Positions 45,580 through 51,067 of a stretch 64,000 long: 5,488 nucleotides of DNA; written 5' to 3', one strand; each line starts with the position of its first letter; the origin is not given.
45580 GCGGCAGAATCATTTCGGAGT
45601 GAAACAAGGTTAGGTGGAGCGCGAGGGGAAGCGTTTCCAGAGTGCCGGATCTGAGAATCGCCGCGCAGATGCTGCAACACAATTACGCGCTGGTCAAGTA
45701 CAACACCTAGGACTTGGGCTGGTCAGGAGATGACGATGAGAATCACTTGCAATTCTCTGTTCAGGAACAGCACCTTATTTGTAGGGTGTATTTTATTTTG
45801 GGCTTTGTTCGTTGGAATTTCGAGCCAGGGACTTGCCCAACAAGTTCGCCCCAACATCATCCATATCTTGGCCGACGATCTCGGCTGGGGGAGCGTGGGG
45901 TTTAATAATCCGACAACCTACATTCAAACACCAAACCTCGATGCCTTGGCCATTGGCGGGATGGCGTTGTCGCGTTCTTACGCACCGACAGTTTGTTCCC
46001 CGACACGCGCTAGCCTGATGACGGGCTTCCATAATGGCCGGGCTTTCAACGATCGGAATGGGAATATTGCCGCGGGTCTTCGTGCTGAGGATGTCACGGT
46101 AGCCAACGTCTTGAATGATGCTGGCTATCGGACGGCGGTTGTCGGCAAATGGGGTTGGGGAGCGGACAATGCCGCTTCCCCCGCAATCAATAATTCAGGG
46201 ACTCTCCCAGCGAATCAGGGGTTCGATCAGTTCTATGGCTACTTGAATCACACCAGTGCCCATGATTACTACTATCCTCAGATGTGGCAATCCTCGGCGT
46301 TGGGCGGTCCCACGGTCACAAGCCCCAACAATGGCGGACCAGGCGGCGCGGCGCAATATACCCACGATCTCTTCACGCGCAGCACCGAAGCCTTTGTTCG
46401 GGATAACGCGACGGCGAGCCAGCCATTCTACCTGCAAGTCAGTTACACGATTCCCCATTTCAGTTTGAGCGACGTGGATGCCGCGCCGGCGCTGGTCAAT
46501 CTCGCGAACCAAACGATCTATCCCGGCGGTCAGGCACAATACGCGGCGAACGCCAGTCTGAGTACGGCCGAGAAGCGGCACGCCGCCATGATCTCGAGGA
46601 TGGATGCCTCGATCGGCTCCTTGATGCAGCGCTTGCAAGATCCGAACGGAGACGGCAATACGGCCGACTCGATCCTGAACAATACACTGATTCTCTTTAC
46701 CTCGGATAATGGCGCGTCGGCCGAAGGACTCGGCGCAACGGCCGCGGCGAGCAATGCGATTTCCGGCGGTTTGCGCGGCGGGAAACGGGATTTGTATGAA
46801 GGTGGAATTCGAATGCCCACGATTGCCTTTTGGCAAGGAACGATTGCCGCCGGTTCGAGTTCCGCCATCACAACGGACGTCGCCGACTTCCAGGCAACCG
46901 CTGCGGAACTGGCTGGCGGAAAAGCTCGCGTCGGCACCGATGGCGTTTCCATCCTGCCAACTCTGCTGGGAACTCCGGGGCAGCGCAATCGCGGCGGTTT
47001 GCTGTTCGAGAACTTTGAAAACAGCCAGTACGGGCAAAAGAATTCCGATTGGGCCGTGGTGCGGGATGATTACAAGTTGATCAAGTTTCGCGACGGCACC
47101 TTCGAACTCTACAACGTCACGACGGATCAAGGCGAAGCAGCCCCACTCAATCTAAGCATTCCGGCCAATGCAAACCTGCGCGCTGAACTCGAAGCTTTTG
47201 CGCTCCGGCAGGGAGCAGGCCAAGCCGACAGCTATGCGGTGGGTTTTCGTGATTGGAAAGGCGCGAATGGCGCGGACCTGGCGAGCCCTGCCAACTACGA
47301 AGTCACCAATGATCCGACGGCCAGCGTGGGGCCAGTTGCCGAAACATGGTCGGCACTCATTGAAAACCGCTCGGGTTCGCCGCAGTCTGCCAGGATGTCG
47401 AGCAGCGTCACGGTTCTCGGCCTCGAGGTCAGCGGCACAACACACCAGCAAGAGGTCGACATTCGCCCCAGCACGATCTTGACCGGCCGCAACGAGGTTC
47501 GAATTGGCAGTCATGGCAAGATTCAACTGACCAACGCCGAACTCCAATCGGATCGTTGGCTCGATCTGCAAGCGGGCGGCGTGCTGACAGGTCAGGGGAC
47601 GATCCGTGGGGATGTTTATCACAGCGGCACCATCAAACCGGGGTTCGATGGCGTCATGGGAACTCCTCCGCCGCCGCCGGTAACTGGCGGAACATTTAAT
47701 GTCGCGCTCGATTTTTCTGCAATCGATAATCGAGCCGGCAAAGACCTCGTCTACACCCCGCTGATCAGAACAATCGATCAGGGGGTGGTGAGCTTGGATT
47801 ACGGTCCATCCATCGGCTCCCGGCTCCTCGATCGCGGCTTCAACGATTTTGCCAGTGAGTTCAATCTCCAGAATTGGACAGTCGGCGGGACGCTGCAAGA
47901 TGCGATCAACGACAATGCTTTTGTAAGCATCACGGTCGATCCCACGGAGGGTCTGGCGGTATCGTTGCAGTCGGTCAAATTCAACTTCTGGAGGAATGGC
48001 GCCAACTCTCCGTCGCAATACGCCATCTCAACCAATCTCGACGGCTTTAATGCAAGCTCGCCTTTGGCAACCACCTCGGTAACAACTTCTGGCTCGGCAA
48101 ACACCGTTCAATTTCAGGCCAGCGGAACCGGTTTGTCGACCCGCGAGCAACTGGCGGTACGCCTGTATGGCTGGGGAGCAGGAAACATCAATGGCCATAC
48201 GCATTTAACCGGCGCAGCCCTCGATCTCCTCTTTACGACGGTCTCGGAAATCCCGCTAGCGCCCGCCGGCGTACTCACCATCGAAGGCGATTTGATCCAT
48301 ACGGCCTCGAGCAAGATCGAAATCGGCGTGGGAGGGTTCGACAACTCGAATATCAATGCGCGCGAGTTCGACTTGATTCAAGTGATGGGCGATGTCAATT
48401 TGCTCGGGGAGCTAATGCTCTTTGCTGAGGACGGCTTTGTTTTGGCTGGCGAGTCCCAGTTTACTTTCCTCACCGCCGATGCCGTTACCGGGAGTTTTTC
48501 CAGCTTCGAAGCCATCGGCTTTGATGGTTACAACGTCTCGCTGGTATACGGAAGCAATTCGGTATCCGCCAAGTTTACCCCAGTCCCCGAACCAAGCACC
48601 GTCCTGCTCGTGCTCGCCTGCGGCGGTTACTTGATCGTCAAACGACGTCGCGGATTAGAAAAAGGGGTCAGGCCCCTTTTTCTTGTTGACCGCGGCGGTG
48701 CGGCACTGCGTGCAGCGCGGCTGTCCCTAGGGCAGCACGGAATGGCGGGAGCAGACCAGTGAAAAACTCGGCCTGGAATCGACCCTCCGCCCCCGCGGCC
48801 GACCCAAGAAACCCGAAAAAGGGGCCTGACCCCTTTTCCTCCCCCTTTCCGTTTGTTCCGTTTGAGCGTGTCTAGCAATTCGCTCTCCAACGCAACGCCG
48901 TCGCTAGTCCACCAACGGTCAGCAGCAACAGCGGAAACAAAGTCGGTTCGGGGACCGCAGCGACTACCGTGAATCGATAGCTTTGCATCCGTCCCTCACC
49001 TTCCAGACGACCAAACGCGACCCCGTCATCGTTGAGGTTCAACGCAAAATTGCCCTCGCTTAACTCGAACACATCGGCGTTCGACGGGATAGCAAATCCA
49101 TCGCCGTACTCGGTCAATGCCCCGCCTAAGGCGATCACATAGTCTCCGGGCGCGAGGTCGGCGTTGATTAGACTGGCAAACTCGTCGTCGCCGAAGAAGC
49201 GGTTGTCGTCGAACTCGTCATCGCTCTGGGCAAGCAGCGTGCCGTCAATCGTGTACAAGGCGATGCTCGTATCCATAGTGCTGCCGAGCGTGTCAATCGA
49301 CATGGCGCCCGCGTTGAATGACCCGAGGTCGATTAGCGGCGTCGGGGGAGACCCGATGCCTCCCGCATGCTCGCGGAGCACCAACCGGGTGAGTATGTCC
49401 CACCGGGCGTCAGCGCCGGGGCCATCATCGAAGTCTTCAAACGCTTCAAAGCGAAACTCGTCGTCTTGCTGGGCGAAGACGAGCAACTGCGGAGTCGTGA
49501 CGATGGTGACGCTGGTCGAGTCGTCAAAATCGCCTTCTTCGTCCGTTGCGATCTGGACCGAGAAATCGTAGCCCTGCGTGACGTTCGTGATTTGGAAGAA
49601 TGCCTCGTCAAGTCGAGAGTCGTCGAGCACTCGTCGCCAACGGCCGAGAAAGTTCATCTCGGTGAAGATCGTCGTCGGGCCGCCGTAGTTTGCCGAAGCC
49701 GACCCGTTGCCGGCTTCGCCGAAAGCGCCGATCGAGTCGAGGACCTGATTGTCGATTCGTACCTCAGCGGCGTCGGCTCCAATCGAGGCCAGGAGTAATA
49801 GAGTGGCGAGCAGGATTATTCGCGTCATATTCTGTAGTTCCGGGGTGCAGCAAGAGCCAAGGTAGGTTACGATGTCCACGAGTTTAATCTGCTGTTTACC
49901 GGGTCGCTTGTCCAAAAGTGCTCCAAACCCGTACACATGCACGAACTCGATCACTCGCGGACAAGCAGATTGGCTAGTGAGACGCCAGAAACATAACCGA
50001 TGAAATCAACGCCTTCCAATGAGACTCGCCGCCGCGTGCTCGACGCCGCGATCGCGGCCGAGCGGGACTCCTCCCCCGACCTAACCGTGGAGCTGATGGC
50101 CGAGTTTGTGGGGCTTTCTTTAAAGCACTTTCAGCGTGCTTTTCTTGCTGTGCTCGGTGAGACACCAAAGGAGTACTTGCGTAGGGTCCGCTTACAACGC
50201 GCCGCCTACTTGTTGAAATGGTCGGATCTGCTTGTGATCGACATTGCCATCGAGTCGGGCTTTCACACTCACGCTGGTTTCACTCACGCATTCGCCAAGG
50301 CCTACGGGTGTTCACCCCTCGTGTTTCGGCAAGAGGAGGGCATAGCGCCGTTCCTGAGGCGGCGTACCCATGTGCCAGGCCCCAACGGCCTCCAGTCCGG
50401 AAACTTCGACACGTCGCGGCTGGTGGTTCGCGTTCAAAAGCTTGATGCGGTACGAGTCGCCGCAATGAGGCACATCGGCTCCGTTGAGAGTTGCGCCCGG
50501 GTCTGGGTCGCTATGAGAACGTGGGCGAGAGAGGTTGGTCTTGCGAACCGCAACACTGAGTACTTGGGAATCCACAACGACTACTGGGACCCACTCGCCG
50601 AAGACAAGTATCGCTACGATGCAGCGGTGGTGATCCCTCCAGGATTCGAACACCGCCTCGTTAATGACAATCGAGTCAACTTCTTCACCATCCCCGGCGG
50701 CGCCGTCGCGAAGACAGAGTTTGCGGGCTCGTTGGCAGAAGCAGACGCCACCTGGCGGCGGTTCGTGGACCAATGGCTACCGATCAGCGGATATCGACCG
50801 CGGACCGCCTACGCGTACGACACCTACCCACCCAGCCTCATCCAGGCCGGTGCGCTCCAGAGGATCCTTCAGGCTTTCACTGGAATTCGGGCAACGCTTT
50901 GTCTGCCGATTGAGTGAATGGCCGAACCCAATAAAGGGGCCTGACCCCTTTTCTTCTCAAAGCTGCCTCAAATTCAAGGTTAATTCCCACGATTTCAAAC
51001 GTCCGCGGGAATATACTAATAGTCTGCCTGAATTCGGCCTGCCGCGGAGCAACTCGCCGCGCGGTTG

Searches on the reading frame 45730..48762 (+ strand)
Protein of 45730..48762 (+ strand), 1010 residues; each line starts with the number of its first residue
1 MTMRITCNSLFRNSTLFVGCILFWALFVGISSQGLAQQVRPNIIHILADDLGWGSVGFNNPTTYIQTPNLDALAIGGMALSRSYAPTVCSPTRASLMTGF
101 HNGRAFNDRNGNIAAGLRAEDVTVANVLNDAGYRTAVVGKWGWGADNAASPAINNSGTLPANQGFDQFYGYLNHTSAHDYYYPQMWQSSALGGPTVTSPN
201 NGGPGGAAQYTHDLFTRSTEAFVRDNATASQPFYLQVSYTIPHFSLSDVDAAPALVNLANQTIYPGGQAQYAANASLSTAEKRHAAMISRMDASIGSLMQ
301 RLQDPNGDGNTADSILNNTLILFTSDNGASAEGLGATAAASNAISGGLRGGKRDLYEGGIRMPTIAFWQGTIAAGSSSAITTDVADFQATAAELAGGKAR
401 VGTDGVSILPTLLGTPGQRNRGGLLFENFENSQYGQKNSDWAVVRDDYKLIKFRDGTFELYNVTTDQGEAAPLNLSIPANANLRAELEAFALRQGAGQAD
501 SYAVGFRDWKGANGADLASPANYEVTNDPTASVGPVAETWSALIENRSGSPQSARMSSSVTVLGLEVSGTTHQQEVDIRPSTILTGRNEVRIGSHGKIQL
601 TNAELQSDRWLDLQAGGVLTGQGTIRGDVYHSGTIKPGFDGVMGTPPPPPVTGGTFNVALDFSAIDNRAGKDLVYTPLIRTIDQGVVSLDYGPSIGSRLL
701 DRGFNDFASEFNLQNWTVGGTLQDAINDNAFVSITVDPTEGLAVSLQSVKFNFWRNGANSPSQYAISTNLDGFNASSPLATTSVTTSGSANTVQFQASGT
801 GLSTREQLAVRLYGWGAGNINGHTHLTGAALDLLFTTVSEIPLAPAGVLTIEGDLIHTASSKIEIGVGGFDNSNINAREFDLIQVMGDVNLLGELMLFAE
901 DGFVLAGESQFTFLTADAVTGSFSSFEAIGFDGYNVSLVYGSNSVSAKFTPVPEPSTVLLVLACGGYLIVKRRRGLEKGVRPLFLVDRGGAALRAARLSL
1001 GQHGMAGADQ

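Call 20: search_protein_families(library=pfam, proteins=[window:45730-48762:+], max_evalue=0.001)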
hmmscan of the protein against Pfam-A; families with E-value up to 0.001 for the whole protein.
window:45730-48762:+ (1010 aa): 2 families
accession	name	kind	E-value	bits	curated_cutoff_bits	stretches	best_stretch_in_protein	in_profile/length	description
PF00884.28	Sulfatase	-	1e-39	137.1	25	1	41-396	1-300/301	Sulfatase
PF16347.10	SGSH_C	-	3.6e-09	37.4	29.3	1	352-472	8-130/154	N-sulphoglucosamine sulphohydrolase, C-terminal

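Call 36: find_encoding_contigs(protein=window:45730-48762:+, flank=10000, max_places=10)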
Protein window:45730-48762:+ (1010 aa): no gene with exactly this product is on record in the collection.

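Call 73: find_encoding_contigs(protein=window:45736-48762:+, flank=10000, max_places=5)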
Protein window:45736-48762:+ (1008 aa): 1 contig read that carries it; 1 place shown.
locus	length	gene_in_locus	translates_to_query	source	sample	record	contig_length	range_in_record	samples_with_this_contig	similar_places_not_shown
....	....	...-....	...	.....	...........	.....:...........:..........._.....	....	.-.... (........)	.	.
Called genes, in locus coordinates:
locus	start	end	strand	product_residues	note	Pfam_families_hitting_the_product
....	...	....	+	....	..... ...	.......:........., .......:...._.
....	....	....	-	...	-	-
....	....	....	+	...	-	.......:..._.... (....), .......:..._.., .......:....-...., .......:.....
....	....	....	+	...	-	?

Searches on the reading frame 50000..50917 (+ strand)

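Call 65: search_protein_families(library=pfam, proteins=[window:50000-50917:+], max_evalue=0.001)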
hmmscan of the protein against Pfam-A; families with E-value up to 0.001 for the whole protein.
window:50000-50917:+ (305 aa): 4 families
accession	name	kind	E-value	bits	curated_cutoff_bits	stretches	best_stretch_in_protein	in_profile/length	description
PF12833.13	HTH_18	-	3.6e-22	78.9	33.6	1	33-111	1-79/80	Helix-turn-helix domain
PF06445.20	GyrI-like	-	6e-22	79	26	1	143-277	3-135/155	GyrI-like small molecule binding domain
PF00165.29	HTH_AraC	-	3.9e-09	36.9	26.6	1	27-61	8-42/42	Bacterial regulatory helix-turn-helix proteins, AraC family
PF14526.11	Cass2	-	1.1e-08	35.8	27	1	144-278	1-136/150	Integron-associated effector binding protein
